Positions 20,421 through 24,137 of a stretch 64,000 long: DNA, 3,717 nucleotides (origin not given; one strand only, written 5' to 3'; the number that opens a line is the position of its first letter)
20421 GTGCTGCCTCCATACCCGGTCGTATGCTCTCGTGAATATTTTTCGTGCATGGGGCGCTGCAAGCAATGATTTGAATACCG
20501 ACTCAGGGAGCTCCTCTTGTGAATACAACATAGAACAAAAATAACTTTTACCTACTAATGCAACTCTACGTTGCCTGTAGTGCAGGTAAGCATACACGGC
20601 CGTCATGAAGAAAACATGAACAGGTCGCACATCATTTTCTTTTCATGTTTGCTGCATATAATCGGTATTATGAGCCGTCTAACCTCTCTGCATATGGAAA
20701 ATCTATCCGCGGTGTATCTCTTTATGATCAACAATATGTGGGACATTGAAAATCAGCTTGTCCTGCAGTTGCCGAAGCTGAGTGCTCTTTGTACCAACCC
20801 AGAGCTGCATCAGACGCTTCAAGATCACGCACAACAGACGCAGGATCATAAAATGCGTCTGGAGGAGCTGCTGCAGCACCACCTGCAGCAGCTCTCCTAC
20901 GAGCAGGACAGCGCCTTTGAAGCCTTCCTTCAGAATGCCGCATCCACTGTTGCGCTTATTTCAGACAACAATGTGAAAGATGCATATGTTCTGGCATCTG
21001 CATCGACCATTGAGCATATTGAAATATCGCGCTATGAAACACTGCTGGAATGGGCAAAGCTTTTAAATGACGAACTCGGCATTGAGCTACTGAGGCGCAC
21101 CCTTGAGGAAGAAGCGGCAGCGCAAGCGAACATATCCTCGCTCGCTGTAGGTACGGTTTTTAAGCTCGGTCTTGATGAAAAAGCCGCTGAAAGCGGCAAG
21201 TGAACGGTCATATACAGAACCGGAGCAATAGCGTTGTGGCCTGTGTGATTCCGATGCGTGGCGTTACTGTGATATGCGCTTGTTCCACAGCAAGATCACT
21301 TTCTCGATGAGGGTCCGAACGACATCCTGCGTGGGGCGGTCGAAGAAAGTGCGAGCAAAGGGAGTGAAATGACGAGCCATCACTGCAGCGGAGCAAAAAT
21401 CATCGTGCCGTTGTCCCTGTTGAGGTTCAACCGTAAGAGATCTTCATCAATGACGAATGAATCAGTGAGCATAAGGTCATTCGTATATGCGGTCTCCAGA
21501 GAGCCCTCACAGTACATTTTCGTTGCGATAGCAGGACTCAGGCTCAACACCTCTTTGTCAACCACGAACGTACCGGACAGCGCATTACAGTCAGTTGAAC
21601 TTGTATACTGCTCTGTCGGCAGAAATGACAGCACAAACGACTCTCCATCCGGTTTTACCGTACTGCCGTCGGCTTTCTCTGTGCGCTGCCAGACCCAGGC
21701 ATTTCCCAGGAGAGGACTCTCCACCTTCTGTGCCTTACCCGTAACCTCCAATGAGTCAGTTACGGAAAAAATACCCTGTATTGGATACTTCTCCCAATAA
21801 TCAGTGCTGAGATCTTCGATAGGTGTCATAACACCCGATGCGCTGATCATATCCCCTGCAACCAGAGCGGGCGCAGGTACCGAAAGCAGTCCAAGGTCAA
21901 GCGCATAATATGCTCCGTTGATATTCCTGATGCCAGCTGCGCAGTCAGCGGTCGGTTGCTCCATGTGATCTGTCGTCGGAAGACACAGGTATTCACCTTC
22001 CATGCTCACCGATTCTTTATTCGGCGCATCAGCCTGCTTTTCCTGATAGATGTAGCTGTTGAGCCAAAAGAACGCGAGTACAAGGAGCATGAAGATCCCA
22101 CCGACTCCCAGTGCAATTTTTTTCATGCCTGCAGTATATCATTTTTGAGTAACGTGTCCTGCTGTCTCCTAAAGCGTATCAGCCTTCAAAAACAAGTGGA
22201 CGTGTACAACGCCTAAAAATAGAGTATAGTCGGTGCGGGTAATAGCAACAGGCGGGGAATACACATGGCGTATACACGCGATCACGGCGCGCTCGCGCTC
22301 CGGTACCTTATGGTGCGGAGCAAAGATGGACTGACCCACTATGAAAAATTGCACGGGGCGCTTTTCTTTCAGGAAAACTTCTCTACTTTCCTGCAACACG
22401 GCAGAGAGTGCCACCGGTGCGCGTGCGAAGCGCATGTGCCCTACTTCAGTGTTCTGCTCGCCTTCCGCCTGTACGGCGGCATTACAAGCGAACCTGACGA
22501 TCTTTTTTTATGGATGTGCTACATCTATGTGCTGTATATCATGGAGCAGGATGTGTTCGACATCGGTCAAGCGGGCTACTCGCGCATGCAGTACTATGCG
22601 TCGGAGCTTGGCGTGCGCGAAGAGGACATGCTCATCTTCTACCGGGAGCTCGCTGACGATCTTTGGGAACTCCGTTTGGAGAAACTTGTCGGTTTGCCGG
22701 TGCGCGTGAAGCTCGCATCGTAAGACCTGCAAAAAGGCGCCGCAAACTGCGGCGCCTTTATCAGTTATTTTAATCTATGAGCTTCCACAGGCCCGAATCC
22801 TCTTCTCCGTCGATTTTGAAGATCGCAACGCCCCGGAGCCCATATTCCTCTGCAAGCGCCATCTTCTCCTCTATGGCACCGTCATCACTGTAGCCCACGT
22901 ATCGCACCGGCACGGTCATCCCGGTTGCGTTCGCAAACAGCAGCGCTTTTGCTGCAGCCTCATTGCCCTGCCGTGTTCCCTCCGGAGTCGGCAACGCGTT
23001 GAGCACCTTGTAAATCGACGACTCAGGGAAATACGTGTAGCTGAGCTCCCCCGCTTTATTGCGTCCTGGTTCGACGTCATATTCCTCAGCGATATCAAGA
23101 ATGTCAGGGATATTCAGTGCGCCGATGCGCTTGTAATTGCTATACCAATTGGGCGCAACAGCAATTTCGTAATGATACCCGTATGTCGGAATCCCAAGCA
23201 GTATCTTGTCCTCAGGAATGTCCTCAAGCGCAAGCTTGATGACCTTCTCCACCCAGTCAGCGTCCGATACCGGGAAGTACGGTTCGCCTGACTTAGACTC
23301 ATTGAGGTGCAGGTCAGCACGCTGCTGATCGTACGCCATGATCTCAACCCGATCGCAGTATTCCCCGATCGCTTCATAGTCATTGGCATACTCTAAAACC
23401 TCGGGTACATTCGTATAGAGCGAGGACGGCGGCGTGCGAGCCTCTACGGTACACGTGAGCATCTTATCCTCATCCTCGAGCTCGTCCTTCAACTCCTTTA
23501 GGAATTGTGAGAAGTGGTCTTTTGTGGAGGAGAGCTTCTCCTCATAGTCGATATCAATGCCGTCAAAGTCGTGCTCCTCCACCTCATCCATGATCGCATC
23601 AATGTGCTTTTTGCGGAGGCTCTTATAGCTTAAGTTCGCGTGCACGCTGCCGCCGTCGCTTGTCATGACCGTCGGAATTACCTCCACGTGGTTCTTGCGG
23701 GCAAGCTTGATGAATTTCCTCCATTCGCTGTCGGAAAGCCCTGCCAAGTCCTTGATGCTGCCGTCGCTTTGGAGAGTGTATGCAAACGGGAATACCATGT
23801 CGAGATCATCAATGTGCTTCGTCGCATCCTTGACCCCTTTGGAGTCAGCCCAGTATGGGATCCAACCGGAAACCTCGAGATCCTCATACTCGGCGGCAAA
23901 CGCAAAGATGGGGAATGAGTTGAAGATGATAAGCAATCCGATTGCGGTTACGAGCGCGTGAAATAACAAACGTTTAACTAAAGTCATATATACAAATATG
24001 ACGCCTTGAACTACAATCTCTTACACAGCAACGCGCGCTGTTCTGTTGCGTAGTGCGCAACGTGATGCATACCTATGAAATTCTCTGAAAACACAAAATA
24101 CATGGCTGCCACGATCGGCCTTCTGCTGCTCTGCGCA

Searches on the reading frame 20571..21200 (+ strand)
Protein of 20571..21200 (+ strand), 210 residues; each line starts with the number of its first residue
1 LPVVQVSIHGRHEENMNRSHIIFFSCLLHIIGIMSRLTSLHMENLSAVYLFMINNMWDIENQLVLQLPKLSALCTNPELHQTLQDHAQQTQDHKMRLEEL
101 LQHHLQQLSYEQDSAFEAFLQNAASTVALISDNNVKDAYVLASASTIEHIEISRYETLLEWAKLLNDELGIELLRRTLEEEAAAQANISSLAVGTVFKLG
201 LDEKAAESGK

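Call 46: search_protein_families(library=pfam, proteins=[window:20571-21200:+], max_evalue=0.00001)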
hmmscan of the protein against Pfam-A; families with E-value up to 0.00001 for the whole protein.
window:20571-21200:+ (210 aa): 1 family
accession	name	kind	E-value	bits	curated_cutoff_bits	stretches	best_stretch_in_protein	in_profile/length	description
PF05974.18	DUF892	-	2.5e-28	99.5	23.7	1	46-195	3-153/159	Domain of unknown function (DUF892)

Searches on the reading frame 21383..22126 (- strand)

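Call 46: search_protein_families(library=pfam, proteins=[window:21383-22126:-], max_evalue=0.00001)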
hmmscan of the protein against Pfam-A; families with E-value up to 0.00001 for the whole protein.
window:21383-22126:- (248 aa): 1 family
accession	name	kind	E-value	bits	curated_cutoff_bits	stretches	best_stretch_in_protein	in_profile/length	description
PF03724.22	META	-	1.6e-11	44.6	24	1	141-244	6-108/109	META domain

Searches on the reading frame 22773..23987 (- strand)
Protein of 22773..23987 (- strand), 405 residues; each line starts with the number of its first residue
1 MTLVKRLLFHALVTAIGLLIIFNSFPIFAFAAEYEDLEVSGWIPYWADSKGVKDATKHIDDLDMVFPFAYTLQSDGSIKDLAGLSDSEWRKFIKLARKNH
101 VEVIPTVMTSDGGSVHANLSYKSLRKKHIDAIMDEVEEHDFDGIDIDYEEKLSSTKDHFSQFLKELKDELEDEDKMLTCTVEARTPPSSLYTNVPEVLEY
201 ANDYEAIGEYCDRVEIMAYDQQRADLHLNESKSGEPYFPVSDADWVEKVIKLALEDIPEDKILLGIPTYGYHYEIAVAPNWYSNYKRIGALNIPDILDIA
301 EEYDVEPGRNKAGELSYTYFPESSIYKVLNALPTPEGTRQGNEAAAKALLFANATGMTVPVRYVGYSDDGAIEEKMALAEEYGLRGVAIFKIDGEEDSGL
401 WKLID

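Call 47: search_protein_families(library=pfam, proteins=[window:22773-23987:-], max_evalue=0.00001)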
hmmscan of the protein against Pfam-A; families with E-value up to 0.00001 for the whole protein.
window:22773-23987:- (405 aa): 1 family
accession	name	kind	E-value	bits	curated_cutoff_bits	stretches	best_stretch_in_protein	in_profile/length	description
PF00704.34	Glyco_hydro_18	-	7e-27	95.4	29.6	1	57-393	18-315/317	Glycosyl hydrolases family 18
